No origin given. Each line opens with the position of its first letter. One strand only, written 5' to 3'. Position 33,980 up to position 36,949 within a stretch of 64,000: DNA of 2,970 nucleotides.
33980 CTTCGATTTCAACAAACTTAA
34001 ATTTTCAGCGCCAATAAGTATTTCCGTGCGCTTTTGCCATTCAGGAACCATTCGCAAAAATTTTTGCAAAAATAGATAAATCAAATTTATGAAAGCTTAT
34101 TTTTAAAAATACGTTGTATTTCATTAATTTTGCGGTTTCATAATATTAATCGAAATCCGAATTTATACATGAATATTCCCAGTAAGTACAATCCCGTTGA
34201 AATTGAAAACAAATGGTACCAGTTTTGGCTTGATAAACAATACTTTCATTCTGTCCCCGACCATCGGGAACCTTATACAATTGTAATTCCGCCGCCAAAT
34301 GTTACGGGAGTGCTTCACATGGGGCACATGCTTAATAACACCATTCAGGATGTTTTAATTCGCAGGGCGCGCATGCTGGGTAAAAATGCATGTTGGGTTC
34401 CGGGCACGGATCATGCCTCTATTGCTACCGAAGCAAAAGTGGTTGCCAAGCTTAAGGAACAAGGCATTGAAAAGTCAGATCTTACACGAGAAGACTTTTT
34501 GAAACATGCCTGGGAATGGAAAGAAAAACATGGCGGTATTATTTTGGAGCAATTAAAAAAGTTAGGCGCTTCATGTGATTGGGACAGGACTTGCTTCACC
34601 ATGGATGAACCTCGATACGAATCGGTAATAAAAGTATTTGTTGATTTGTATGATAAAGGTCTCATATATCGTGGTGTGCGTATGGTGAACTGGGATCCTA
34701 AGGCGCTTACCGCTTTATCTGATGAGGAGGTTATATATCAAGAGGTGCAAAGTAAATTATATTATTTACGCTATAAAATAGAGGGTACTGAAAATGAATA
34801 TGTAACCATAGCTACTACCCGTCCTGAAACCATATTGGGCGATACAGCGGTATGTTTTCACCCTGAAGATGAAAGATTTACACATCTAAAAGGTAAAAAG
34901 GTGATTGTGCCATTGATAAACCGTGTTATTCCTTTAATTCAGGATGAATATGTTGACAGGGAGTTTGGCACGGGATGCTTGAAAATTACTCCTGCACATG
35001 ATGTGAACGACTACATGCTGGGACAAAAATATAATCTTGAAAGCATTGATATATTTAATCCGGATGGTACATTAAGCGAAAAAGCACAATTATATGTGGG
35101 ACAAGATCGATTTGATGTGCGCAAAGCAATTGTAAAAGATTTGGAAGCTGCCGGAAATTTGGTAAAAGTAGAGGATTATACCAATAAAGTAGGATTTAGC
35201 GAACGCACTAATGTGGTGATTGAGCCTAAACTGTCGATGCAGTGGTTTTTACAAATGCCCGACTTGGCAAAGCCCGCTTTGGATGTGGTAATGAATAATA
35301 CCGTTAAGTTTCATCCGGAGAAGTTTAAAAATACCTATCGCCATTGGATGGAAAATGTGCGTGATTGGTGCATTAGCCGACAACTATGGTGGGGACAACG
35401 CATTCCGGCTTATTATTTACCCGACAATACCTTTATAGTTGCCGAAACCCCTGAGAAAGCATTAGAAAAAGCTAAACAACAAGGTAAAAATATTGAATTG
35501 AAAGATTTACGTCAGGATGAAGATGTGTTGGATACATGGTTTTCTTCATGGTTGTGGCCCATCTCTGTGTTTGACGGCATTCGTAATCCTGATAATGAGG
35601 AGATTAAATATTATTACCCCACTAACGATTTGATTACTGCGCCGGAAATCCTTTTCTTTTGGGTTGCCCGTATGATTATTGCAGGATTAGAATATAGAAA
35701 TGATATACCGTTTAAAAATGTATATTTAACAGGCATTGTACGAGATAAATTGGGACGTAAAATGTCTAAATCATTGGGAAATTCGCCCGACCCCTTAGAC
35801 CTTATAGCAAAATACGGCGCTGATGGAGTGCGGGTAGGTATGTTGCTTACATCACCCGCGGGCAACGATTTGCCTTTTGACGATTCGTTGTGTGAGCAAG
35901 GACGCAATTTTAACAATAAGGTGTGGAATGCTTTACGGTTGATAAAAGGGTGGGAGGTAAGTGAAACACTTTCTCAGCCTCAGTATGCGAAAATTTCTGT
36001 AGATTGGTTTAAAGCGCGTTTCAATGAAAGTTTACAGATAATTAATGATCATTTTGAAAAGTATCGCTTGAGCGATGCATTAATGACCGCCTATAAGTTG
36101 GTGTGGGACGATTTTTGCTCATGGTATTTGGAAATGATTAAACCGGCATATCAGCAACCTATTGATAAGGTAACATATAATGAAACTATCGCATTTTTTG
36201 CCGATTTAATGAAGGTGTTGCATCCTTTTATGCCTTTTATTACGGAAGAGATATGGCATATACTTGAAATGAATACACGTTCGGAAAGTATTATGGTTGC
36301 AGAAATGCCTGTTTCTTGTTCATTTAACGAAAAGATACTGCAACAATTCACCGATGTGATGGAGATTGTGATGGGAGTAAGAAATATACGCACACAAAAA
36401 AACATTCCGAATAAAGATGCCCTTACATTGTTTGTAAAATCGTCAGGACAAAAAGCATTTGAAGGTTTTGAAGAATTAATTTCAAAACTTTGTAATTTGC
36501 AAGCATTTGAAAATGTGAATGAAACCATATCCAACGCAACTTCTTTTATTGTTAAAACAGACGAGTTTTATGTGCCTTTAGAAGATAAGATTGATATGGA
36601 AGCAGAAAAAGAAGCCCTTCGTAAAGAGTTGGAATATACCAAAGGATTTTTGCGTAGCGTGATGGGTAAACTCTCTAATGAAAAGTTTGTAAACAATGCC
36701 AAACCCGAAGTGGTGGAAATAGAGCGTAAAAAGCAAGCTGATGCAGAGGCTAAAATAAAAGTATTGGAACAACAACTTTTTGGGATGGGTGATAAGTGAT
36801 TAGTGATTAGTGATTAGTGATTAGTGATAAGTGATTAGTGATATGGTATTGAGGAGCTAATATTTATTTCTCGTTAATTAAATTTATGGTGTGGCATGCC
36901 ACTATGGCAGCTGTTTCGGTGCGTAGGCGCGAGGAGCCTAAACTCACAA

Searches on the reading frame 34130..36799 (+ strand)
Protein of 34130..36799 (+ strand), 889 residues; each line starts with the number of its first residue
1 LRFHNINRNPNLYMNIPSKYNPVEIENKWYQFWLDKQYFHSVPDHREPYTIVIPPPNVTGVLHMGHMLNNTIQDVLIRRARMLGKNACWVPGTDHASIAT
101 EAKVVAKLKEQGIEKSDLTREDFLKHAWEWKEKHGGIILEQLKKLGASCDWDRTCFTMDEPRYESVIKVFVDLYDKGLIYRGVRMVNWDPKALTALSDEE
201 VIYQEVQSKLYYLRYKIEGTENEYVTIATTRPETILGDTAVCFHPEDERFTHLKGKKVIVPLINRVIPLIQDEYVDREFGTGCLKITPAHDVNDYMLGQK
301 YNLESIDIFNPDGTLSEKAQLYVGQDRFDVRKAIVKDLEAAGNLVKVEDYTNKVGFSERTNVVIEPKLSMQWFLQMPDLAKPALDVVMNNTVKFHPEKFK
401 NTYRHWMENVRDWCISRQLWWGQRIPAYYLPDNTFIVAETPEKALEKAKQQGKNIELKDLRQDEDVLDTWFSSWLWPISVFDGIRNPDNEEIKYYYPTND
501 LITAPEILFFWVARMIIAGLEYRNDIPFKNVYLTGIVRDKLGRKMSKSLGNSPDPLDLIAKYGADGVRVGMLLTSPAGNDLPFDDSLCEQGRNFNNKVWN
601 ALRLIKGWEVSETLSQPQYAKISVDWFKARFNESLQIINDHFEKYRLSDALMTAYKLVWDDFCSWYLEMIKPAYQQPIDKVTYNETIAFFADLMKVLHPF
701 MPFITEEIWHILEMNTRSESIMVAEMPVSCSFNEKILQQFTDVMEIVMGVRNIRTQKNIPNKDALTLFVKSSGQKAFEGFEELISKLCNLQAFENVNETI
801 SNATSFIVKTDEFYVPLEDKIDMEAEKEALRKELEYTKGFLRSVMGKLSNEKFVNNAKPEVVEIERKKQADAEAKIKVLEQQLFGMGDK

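Call 62: search_protein_families(library=pfam, proteins=[window:34130-36799:+], max_evalue=0.000001)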
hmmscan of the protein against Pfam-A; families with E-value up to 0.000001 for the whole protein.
window:34130-36799:+ (889 aa): 5 families
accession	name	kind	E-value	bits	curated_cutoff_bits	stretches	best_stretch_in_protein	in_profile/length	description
PF00133.28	tRNA-synt_1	-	1.4e-126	423.1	22.7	1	28-582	1-412/414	tRNA synthetases class I (I, L, M and V)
PF08264.19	Anticodon_1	-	2.4e-32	112.3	25.1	1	626-766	3-145/148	Anticodon-binding domain of tRNA ligase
PF09334.17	tRNA-synt_1g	-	4.9e-19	68.8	20.1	1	54-201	6-135/391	tRNA synthetases class I (M)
PF10458.14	Val_tRNA-synt_C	-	2.2e-11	44.3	25.9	1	822-886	1-65/66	Valyl tRNA synthetase tRNA binding arm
PF13603.12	tRNA-synt_1_2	-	1.5e-09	38.1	25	1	253-315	84-146/185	Leucyl-tRNA synthetase, editing domain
